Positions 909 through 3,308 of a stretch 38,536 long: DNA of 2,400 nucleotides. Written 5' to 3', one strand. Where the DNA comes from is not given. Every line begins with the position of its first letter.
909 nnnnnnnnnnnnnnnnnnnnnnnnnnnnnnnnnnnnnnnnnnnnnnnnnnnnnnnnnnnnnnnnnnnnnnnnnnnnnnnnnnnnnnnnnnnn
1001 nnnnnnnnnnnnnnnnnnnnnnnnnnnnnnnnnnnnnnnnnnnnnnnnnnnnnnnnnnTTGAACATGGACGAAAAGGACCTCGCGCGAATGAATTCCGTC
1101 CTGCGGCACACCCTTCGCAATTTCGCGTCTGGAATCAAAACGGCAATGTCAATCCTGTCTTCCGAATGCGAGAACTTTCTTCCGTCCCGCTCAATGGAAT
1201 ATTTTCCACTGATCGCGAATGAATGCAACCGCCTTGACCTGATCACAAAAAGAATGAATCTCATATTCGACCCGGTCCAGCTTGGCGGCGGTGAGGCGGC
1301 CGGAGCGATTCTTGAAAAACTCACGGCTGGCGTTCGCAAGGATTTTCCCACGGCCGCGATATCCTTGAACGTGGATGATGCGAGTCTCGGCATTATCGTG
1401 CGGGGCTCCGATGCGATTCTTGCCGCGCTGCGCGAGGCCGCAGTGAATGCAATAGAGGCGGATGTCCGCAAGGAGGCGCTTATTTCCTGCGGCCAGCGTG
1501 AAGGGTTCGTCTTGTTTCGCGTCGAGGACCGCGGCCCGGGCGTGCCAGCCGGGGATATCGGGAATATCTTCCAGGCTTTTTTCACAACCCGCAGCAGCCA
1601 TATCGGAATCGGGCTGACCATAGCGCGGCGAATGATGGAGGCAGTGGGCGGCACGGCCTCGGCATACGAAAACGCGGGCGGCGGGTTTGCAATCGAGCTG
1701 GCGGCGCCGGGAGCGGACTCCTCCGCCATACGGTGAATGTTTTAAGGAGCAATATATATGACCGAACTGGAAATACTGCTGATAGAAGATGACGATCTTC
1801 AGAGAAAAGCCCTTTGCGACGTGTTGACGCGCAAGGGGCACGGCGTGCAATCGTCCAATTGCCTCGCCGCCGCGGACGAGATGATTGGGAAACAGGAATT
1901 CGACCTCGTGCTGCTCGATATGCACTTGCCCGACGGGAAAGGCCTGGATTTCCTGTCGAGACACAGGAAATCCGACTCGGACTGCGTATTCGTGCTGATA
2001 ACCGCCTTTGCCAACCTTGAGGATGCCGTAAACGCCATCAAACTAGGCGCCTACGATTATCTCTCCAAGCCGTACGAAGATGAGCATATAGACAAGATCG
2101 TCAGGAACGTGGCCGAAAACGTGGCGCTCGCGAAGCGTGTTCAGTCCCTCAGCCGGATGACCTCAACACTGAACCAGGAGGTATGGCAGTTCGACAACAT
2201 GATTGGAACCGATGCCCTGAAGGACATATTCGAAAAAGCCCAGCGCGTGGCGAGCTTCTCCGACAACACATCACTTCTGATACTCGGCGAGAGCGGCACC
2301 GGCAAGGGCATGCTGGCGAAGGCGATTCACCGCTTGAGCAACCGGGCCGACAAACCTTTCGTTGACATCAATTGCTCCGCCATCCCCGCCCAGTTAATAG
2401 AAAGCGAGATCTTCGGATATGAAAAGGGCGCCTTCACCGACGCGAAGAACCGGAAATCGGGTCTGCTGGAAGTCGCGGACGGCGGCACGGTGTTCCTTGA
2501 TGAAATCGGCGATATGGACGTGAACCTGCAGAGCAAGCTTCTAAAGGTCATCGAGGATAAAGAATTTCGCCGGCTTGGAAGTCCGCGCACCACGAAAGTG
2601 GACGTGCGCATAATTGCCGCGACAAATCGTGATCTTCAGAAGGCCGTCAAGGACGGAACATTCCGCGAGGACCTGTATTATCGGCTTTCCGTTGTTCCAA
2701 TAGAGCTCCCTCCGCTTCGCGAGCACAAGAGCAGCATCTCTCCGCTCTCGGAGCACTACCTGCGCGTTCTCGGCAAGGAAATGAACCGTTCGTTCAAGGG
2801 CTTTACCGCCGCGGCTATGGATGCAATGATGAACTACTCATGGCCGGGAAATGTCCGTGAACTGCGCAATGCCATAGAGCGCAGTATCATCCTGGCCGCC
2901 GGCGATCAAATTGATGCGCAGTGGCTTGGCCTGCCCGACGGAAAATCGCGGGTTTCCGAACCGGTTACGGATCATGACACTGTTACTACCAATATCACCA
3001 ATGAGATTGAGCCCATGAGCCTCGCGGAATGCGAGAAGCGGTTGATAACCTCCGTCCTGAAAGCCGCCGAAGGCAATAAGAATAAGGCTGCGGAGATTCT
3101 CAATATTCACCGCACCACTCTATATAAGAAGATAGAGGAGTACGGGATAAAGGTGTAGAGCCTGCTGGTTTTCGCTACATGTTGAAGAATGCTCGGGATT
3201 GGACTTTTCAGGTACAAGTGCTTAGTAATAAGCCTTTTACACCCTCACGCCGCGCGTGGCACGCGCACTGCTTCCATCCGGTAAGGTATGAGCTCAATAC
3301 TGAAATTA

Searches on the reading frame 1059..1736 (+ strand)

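Call 4: search_protein_families(library=pfam, proteins=[window:1059-1736:+], max_evalue=0.1)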
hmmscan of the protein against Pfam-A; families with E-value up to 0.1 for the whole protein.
window:1059-1736:+ (225 aa): 3 families
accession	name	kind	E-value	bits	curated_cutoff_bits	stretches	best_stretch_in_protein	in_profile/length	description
PF02518.31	HATPase_c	-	2.8e-14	53.9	26.4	1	119-216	5-107/111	Histidine kinase-, DNA gyrase B-, and HSP90-like ATPase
PF13581.12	HATPase_c_2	-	4.1e-05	24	27.4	1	118-202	30-113/127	Histidine kinase-like ATPase domain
PF00512.31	HisKA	-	0.03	14.8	26.9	1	9-66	3-57/66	His Kinase A (phospho-acceptor) domain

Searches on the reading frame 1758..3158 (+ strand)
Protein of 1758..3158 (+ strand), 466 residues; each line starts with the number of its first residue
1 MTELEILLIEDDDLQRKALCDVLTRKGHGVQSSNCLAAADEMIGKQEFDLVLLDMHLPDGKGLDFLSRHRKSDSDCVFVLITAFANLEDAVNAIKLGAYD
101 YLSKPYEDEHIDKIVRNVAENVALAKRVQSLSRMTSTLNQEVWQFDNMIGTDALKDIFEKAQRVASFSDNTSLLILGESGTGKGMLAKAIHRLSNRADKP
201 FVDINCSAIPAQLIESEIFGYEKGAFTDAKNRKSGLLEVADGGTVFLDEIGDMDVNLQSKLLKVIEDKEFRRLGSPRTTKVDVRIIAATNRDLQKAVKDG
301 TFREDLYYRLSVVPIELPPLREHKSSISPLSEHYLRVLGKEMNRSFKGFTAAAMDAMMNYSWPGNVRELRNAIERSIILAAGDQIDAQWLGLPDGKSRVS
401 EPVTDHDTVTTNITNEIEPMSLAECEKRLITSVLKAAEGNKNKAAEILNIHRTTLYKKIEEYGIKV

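Call 4: search_protein_families(library=pfam, proteins=[window:1758-3158:+], max_evalue=0.1)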
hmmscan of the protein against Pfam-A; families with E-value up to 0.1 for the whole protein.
window:1758-3158:+ (466 aa): 25 families
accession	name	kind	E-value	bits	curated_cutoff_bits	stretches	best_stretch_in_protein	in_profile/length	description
PF00158.32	Sigma54_activat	-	6.3e-69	231.4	20.2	1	152-316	6-168/168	Sigma-54 interaction domain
PF00072.30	Response_reg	-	1e-22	80.8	30.2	1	6-115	1-110/111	Response regulator receiver domain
PF25601.1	AAA_lid_14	-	1.6e-20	73.1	27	1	321-390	1-70/87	AAA+ ATPase lid domain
PF14532.12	Sigma54_activ_2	-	3.9e-20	72.9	25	1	157-320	10-138/138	Sigma-54 interaction domain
PF02954.25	HTH_8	-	5.3e-14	52.1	22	1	422-462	2-42/42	Bacterial regulatory protein, Fis family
PF07728.20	AAA_5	-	2.5e-08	34.4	22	1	173-291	2-123/139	AAA domain (dynein-related subfamily)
PF00004.35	AAA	-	1.5e-07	32.4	21.2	1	173-291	1-110/131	ATPase family associated with various cellular activities (AAA)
PF07724.20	AAA_2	-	3.4e-07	30.9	27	1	171-298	4-132/166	AAA domain (Cdc48 subfamily)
PF00493.29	MCM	-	3.5e-05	23.5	23.3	1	164-270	51-150/224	MCM P-loop domain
PF01078.27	Mg_chelatase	-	9.7e-05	22.3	20.3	0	169-193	21-45/207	Magnesium chelatase, subunit ChlI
PF13191.12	AAA_16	-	0.0012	19.8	32.6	1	154-221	12-81/167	AAA ATPase domain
PF01695.23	IstB_IS21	-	0.0015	18.5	24.1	1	79-194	10-116/238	IstB-like ATP binding protein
PF25201.1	nSTAND6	-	0.0029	18.1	27.7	1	163-208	11-56/148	Novel STAND NTPase 6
PF13245.12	AAA_19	-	0.0038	17.9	25.1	0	169-268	10-117/134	AAA domain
PF13556.12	HTH_30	-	0.005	17.1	27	1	437-460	11-34/59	PucR C-terminal helix-turn-helix domain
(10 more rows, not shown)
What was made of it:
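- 1059..3158 (+): Upstream mini histidine kinase plus sigma-54 response regulator (putative top-tier activator of the 3257 promoter). Pfam (call 4).
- Checked: Both genes lie between two REC/sigma-54-AAA+/HTH_8 regulators, at 1758-3158 and 9128-10522 (call 4).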
